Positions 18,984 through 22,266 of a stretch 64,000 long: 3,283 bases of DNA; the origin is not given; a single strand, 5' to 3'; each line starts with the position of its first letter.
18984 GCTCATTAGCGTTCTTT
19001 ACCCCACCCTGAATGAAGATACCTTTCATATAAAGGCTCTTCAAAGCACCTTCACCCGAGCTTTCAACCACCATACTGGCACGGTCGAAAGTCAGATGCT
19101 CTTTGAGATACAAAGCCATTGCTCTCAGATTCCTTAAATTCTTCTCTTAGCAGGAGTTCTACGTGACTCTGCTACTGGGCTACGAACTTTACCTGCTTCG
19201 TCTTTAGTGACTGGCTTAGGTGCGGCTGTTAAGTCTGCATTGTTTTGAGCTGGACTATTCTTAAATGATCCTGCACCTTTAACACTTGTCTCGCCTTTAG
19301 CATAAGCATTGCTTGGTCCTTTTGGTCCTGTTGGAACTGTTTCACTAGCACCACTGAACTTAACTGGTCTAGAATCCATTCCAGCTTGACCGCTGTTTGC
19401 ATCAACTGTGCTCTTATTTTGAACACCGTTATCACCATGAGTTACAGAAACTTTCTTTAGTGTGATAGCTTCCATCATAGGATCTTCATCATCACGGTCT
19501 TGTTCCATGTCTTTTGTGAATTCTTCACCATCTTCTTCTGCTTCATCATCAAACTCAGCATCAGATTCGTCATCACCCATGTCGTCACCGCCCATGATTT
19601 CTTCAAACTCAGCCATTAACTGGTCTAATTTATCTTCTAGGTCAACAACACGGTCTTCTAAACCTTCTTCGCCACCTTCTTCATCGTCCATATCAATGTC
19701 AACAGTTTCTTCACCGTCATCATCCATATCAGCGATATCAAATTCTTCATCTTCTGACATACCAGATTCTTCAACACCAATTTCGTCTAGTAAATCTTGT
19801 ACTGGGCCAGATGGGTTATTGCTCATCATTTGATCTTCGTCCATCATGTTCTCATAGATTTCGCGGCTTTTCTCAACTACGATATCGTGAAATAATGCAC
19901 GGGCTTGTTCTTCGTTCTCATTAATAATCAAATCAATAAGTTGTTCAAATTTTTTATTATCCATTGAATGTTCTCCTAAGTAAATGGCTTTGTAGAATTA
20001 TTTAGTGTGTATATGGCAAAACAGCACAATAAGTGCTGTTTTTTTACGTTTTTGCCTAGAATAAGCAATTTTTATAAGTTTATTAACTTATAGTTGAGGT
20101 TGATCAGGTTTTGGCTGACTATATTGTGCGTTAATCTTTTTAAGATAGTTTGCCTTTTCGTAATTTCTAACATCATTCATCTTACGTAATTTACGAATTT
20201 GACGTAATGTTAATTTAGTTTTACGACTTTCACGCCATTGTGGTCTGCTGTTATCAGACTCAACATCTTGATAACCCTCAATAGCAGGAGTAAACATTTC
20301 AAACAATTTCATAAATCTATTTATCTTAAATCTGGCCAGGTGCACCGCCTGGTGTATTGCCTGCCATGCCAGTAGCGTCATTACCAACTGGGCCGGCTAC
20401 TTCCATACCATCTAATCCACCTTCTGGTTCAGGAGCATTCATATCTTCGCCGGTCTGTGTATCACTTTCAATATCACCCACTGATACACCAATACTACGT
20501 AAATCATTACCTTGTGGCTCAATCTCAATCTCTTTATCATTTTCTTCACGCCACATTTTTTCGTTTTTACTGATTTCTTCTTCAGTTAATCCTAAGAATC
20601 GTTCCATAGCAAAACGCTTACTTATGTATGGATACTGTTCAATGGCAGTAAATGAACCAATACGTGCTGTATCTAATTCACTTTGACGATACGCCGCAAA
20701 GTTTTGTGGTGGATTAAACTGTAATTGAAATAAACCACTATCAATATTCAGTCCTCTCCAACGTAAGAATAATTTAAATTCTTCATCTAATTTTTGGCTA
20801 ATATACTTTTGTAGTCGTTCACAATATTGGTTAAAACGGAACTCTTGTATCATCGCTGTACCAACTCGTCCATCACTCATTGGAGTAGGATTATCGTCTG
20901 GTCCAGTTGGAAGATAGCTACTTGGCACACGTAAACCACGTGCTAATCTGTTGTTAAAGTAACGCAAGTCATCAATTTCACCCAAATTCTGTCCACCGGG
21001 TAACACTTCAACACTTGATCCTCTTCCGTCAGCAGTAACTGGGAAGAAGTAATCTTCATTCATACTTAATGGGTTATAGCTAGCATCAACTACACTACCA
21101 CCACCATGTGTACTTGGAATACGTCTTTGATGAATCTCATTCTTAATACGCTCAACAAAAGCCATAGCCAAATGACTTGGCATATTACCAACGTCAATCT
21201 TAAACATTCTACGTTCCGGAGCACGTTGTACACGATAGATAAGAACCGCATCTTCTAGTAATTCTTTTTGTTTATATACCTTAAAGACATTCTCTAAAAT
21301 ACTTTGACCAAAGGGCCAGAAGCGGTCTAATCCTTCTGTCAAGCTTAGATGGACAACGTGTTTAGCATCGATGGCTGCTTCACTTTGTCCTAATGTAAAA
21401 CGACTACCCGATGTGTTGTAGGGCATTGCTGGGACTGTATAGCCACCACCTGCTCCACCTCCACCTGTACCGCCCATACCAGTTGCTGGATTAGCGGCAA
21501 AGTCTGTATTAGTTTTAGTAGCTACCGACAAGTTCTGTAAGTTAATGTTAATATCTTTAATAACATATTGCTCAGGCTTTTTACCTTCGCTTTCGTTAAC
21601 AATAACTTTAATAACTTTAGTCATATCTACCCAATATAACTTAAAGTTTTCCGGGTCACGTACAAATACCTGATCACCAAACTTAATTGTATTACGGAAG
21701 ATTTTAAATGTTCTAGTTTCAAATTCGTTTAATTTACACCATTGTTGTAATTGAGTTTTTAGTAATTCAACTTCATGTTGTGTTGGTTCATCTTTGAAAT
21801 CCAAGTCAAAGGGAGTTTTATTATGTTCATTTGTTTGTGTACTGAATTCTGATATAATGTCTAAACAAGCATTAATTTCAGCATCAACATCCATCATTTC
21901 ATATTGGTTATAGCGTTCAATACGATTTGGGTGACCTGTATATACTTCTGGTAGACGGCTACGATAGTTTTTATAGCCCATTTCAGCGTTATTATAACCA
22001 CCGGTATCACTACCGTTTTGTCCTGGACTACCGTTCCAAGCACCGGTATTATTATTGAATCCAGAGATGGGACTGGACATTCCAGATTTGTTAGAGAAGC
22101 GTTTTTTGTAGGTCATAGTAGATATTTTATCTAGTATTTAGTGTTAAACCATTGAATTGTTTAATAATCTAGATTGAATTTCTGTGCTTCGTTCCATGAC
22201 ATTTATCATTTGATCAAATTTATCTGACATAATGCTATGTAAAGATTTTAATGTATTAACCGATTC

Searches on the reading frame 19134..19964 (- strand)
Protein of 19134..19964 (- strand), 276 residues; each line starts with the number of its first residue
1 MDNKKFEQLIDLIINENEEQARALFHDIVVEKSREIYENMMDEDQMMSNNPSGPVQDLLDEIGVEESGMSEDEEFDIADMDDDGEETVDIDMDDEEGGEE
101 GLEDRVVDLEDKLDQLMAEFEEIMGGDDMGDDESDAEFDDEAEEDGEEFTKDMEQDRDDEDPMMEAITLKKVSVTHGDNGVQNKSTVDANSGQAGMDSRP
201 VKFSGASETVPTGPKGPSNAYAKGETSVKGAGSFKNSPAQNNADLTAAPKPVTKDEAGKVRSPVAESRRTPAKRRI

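Call 6: search_protein_families(library=pfam, proteins=[window:19134-19964:-], max_evalue=0.01)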
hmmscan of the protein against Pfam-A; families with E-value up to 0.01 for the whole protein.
window:19134-19964:- (276 aa): 0 families

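Call 7: search_protein_families(library=phrogs, proteins=[window:19134-19964:-], max_evalue=0.01)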
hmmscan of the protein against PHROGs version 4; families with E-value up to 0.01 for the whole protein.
window:19134-19964:- (276 aa): 1 family
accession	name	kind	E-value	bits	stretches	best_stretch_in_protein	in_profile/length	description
phrog_15696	-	head and packaging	1.2e-06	29.6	1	15-211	16-218/271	virion structural protein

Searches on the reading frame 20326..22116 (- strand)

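Call 6: search_protein_families(library=pfam, proteins=[window:20326-22116:-], max_evalue=0.01)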
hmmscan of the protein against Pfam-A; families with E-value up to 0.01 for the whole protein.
window:20326-22116:- (596 aa): 1 family
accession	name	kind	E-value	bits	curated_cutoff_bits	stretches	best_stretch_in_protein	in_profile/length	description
PF07230.16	Portal_T4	-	1.5e-103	347.3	22.9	1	66-525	2-433/433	Bacteriophage T4-like portal protein (Gp20)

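Call 7: search_protein_families(library=phrogs, proteins=[window:20326-22116:-], max_evalue=0.01)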
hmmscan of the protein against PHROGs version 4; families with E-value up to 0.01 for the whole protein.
window:20326-22116:- (596 aa): 2 families
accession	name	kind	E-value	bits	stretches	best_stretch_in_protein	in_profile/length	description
phrog_213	-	head and packaging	7.1e-107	359.2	1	36-537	34-509/528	portal protein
phrog_12349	-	unknown function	0.0058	18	0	280-336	36-93/97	-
